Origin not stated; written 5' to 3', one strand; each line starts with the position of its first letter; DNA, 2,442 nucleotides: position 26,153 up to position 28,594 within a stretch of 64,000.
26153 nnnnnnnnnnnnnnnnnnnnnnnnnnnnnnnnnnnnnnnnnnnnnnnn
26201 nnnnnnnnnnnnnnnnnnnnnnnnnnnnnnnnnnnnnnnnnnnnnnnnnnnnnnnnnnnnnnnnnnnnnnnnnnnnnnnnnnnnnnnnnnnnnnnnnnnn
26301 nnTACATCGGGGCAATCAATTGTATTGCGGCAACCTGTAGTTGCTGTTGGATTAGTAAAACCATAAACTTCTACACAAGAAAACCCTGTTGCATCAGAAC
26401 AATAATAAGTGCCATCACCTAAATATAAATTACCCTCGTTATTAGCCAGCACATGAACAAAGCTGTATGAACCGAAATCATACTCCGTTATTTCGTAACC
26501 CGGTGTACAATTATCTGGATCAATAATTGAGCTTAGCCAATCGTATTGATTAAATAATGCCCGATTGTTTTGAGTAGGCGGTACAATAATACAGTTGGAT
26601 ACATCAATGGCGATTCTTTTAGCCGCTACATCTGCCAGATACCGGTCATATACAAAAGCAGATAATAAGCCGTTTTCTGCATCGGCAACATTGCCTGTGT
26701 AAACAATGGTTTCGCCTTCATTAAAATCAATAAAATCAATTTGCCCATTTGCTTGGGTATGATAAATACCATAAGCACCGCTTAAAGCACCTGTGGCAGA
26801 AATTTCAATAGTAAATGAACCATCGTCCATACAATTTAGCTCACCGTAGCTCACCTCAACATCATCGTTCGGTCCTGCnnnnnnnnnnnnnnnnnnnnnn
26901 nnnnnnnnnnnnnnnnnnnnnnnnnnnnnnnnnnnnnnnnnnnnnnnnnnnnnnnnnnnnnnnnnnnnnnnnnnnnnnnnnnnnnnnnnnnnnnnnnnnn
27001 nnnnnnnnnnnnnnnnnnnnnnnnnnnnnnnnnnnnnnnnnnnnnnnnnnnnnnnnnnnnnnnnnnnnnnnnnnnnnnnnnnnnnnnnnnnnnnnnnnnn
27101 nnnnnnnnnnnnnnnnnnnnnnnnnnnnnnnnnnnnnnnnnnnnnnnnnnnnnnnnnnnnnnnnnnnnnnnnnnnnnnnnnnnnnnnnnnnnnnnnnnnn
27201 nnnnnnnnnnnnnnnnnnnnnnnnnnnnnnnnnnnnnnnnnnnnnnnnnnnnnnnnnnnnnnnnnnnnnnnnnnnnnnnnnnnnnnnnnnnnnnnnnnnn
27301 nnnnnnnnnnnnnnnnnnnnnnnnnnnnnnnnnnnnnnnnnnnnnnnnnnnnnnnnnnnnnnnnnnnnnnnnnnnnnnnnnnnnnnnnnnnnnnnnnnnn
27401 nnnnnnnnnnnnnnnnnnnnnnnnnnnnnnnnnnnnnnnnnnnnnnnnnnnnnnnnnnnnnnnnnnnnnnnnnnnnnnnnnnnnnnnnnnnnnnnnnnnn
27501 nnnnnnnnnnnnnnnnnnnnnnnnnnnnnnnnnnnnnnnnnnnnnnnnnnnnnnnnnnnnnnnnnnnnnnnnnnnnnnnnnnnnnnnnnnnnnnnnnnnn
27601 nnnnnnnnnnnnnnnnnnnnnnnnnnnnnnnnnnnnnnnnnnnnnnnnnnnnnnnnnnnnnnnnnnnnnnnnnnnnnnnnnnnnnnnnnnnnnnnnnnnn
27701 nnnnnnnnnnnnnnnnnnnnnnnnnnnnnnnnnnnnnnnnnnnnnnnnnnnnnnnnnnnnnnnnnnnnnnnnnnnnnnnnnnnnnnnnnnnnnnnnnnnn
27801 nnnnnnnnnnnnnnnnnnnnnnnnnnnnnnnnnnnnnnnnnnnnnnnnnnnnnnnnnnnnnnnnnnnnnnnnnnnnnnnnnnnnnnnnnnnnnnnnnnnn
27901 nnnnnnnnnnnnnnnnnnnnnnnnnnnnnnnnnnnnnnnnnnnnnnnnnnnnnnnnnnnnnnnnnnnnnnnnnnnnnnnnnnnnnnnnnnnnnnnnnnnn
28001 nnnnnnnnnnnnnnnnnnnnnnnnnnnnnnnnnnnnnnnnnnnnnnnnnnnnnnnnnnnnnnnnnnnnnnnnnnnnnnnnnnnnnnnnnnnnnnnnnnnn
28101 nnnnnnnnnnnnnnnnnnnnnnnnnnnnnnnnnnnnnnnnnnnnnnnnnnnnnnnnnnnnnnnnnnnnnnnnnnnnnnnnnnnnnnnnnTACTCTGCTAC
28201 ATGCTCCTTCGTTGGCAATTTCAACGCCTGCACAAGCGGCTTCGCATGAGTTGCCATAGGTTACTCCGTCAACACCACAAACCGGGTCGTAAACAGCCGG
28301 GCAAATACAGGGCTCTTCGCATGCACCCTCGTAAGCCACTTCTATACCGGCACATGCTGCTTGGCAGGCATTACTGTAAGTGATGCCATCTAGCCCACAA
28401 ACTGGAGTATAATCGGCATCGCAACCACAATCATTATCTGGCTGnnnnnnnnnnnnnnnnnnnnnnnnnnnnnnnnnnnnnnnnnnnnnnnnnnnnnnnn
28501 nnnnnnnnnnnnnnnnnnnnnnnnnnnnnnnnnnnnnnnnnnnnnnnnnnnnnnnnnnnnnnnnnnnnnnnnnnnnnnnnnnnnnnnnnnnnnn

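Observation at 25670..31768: Giant T9SS cargo protein carrying two canonical Kunitz/BPTI domains and five Kazal domains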

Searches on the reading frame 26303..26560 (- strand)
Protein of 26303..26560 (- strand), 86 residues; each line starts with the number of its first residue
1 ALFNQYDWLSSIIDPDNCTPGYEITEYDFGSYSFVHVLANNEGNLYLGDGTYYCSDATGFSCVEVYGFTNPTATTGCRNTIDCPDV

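Call 31: search_protein_families(library=pfam, alignment_id=A3, max_evalue=1)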
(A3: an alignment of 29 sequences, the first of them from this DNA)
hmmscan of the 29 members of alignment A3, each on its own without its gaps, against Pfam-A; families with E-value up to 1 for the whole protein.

A. member 1, seq(86 aa): 0 families

B. families by the number of members that match (of 29 scanned): 4 families
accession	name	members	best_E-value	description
PF03498.20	CDtoxinA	1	0.025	Cytolethal distending toxin A/C domain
PF25218.1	TseH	1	0.072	Type VI secretion system effector TseH-like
PF17125.10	Methyltr_RsmF_N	1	0.1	N-terminal domain of 16S rRNA methyltransferase RsmF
PF00040.24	fn2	1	0.33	Fibronectin type II domain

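Call 49: predict_structure(alignment_id=A3)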
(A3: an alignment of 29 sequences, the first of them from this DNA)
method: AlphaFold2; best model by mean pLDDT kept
length: 86 residues; sequences in the alignment: 29
mean_pLDDT: 82.6   pTM: 0.71
mean pLDDT of the five models: 82.6, 81.5, 80.3, 80.0, 79.9
residues with pLDDT >= 90: 23; 70-90: 54; 50-70: 3; < 50: 6
segments of 3 or more residues with pLDDT < 50: 80-83
pLDDT, mean of each block of 10 residues (from residue 1): 87 80 88 89 90 88 85 76 45
secondary structure, 60 per line:
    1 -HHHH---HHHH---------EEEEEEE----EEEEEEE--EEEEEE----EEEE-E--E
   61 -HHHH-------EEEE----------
elements in order: H2-5 H9-12 E22-28 E33-39 E42-47 E52-55 H62-65 E73-76

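Call 52: fold_search(model_id=the predicted structure, library=pdb)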
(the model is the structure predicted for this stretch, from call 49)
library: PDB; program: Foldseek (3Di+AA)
matches with E <= 10: 688; with E <= 0.001: 0
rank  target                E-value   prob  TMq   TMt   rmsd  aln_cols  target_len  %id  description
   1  1ukf                  7.9e-01  0.20  0.29  0.15   8.8        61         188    5  Crystal Structure of Pseudomonas Avirulence Protein AvrPphB (released 2003-12-09)
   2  9irj                  8.4e-01  0.11  0.19  0.08  10.8        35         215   23  X-ray structure of PSmOrange3 (trigonal form) (released 2025-07-09)
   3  9b9x                  9.4e-01  0.09  0.20  0.11  10.5        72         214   12  Crystal structure of the ligand binding domain of the Halomonas titanicae chemoreceptor Htc10 in complex with hypoxanthi (released 2024-11-20)
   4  4h3n                  1.0e+00  0.10  0.19  0.08  10.6        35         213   17  mPlumAYC (released 2012-10-24)
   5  5h87_A                1.0e+00  0.08  0.19  0.09  10.7        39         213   15  Crystal structure of mRojoA mutant - P63H - W143S (released 2016-01-27)
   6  9fel_A                1.1e+00  0.10  0.19  0.08  10.7        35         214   17  LSSmCherry1 - Directionality of Optical Properties of Fluorescent Proteins (released 2025-07-02)
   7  9b9s                  1.1e+00  0.08  0.20  0.11  10.6        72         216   12  Crystal structure of the ligand binding domain of the Halomonas titanicae chemoreceptor Htc10 in complex with guanine (released 2024-11-20)
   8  2c9j_F                1.1e+00  0.10  0.19  0.09  10.6        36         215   19  Structure of the fluorescent protein cmFP512 at 1.35A from Cerianthus membranaceus (released 2006-10-30)
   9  3ned                  1.1e+00  0.10  0.19  0.08  10.6        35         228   17  mRouge (released 2010-11-24)
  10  5h88_A                1.1e+00  0.08  0.18  0.08  11.1        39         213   15  Crystal structure of mRojoA mutant - T16V -P63F - W143A - L163V (released 2016-01-27)
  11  4q7r_B                1.1e+00  0.08  0.17  0.08  11.5        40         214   22  Crystal structure of large Stokes shift fluorescent protein LSSmOrange (released 2014-07-09)
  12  7dmx_A                1.3e+00  0.09  0.19  0.09  10.6        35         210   17  Photocleavable Fluorescent Protein in green form (released 2021-01-27)
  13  4h3m_B                1.3e+00  0.09  0.19  0.09  10.6        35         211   17  mPlumAYC-E16A (released 2012-10-24)
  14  4h3m_A                1.3e+00  0.09  0.19  0.09  10.6        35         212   17  mPlumAYC-E16A (released 2012-10-24)
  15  6ir1_A                1.3e+00  0.09  0.19  0.08  10.5        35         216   17  Crystal structure of red fluorescent protein mCherry complexed with the nanobody LaM4 at 1.9 Angstron resolution (released 2019-11-13)
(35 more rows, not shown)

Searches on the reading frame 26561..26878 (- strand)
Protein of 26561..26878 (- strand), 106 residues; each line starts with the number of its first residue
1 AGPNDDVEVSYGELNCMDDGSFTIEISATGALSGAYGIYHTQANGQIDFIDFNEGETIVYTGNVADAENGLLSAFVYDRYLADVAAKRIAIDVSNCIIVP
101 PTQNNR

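Call 74: search_protein_families(library=pfam, proteins=[window:26561-26878:-], max_evalue=1)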
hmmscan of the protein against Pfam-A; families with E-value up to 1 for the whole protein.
seq(106 aa): 0 families

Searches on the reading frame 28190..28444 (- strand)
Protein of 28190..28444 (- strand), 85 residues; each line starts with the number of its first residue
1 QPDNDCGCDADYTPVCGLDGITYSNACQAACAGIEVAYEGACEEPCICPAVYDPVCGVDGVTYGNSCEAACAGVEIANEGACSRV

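Call 35: search_solved_structures(query=window:28190-28444:-, max_evalue=0.001, show_alignments=4)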
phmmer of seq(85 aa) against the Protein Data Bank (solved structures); distinct sequences matched with E-value up to 0.001: 35.
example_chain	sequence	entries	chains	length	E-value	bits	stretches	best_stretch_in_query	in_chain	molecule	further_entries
1tbq_R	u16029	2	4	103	1.1e-10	44.9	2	7-42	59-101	RHODNIIN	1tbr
2kmo_A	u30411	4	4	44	1.8e-10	44.3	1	45-83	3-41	Leech-derived tryptase inhibitor C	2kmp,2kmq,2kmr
1an1_I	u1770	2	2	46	2e-10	44.1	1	45-83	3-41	TRYPTASE INHIBITOR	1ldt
1yu6_C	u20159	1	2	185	2.8e-10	43.6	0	46-71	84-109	Ovomucoid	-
8s9p_A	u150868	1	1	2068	5.3e-10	42.7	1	38-84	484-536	Agrin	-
1y1c_A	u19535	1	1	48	1.2e-09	41.5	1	43-74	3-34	Elastase inhibitor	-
3qtl_D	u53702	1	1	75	2.2e-08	37.5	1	8-68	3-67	Kazal-type serine protease inhibitor SPI-1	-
2p6a_D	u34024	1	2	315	1.3e-07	35.1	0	5-71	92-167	Follistatin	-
2erw_A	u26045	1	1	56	1.6e-07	34.8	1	4-43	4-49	serine protease inhibitor infestin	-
2b0u_C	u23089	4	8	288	1.8e-07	34.6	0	5-71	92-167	Follistatin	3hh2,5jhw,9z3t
1y1b_A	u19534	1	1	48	3.2e-07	33.8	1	45-72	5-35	Elastase inhibitor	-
8tzp_C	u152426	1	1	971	3.9e-07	33.5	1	6-83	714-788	Reversion-inducing cysteine-rich protein with Kazal motifs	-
2m5x_A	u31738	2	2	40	4.4e-07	33.4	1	45-82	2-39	Silk protease inhibitor 2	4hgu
1tgs_I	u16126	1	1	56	1.3e-06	31.9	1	43-69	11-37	PANCREATIC SECRETORY TRYPSIN INHIBITOR (KAZAL TYPE)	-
1pce_A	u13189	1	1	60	2.1e-06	31.2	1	43-76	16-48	PEC-60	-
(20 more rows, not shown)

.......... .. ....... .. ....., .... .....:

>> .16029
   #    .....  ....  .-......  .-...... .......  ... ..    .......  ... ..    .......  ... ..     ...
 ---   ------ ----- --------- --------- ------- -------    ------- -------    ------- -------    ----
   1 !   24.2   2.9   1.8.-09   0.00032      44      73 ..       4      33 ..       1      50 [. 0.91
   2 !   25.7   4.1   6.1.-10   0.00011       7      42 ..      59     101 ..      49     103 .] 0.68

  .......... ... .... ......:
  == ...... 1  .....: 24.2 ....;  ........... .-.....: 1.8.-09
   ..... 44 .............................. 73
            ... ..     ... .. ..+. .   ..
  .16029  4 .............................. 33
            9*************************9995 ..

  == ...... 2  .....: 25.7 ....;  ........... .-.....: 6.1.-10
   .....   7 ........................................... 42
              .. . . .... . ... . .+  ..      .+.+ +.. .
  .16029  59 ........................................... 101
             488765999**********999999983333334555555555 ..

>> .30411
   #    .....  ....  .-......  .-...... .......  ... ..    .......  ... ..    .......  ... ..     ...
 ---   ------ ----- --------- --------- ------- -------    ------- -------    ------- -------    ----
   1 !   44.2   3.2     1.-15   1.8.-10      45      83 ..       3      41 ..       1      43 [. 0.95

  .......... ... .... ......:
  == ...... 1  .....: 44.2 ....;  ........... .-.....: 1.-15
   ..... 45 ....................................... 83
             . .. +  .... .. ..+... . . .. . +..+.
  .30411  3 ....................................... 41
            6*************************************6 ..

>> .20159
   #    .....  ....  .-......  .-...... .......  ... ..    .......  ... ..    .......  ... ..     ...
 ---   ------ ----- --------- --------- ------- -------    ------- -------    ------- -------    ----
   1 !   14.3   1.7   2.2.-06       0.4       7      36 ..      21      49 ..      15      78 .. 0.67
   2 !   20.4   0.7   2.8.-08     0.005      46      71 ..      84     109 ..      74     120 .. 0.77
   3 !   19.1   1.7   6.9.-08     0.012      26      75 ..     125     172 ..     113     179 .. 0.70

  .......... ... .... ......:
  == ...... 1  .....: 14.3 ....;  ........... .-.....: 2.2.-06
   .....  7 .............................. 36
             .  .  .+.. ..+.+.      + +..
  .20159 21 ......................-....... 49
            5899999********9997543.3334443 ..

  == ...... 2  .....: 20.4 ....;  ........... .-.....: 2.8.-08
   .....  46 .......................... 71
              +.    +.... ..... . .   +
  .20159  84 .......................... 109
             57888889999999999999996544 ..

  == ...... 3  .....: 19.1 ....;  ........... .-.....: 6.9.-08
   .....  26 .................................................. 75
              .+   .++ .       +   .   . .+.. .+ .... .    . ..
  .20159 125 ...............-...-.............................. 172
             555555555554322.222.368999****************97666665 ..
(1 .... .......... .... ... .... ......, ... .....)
